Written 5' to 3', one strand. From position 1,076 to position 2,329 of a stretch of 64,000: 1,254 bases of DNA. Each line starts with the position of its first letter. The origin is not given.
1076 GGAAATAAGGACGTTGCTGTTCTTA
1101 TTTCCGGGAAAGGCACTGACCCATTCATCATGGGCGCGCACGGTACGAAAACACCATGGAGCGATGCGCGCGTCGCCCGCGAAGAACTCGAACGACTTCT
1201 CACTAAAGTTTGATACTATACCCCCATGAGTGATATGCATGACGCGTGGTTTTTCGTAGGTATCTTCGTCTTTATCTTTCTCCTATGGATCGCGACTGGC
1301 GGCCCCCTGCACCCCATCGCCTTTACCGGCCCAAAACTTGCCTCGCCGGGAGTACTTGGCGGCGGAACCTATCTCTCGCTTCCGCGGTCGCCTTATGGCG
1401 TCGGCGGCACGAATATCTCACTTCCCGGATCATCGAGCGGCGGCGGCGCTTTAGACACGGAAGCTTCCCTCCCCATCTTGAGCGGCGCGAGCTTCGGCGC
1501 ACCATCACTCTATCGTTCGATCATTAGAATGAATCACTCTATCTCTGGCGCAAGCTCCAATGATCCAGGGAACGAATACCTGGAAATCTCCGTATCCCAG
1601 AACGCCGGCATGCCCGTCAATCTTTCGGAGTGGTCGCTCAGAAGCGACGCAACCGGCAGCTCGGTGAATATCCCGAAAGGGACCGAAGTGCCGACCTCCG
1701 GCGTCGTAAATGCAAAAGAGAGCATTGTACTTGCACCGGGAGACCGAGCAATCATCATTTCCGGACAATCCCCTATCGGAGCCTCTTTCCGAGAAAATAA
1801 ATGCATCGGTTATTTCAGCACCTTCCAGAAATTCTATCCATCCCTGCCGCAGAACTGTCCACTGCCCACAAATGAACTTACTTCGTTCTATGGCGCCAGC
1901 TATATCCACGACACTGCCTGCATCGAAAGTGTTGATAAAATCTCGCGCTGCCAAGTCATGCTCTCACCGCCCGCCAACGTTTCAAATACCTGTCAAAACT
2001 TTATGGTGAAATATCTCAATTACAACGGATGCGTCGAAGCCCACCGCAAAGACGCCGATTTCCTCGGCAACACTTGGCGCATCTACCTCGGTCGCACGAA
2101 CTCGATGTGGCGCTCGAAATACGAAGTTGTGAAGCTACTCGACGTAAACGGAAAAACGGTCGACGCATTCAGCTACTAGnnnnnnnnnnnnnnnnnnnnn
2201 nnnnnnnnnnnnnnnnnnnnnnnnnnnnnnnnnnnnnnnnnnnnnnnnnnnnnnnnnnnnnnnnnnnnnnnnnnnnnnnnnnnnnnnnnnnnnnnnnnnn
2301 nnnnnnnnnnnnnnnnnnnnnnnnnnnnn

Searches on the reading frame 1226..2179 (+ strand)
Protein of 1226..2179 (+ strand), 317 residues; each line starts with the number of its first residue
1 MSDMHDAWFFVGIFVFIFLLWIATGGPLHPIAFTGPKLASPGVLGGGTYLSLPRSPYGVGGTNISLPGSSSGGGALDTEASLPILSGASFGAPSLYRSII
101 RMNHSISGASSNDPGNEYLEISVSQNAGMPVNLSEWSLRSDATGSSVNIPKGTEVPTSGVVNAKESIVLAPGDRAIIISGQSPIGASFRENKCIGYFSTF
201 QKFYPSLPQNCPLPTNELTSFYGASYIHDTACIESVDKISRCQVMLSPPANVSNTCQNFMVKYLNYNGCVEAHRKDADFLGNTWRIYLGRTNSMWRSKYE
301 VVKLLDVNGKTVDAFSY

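Call 61: find_encoding_contigs(protein=window:1226-2179:+, flank=10000, max_places=2)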
Protein window:1226-2179:+ (317 aa): 3 contigs read that carry it; 2 places shown.
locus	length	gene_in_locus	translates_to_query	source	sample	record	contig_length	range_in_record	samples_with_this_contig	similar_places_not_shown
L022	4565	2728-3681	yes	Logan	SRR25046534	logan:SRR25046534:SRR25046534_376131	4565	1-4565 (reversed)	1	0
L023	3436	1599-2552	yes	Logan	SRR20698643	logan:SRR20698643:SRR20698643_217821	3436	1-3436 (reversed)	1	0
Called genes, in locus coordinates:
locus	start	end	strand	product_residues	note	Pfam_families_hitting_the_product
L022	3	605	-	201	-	?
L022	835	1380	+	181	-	PF01330:RuvA_N, PF14520:HHH_5, PF07499:RuvA_C (weak)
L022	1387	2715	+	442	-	PF08245:Mur_ligase_M, PF02875:Mur_ligase_C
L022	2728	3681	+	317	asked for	PF00932:LTD (faint)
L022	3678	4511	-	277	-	PF14528:LAGLIDADG_3 (faint)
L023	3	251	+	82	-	?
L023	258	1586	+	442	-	PF08245:Mur_ligase_M, PF02875:Mur_ligase_C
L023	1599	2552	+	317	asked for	PF00932:LTD (faint)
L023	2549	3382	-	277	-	PF14528:LAGLIDADG_3 (faint)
